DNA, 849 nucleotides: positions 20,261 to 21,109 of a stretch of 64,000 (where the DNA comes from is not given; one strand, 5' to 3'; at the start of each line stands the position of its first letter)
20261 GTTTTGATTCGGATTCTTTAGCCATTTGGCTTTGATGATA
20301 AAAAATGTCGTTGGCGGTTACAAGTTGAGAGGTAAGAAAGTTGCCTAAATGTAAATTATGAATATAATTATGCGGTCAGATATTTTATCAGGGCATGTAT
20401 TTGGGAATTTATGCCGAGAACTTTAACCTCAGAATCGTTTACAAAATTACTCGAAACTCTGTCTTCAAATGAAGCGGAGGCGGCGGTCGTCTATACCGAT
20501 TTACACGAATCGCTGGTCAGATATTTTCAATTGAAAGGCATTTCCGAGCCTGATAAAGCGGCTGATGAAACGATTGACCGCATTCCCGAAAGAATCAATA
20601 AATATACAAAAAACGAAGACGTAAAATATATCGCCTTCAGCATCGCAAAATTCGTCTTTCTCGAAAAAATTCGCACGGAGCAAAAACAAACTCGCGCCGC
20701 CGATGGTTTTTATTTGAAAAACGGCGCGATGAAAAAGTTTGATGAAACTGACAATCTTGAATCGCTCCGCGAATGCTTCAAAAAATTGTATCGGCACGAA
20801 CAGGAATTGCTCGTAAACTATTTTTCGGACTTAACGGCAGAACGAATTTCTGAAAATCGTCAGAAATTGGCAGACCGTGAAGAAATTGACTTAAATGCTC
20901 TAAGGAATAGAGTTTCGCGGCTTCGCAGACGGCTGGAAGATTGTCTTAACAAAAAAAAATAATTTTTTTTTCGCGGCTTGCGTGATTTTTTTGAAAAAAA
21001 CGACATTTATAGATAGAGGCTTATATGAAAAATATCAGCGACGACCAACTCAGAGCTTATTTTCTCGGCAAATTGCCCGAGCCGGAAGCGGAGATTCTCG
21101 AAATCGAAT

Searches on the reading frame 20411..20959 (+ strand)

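Call 40: search_protein_families(library=ncbifam, proteins=[window:20411-20959:+])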
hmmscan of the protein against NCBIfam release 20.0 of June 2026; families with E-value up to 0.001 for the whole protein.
window:20411-20959:+ (183 aa): 4 families
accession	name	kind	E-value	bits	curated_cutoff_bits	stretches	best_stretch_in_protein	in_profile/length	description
TIGR02989.1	Sig-70_gvs1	subfamily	6.2e-11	42.5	124.55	1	41-179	22-158/158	RNA polymerase sigma-70 factor, Rhodopirellula/Verrucomicrobium family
NF007215.0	PRK09637.1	equivalog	0.00027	21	212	1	28-179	7-154/181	RNA polymerase sigma factor SigZ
TIGR02950.1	SigM_subfam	subfamily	0.00047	20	147.95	1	51-179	31-158/159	RNA polymerase sigma factor, SigM family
NF007226.0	PRK09644.1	equivalog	0.00081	19.5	199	0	60-182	41-160/166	RNA polymerase sigma factor SigM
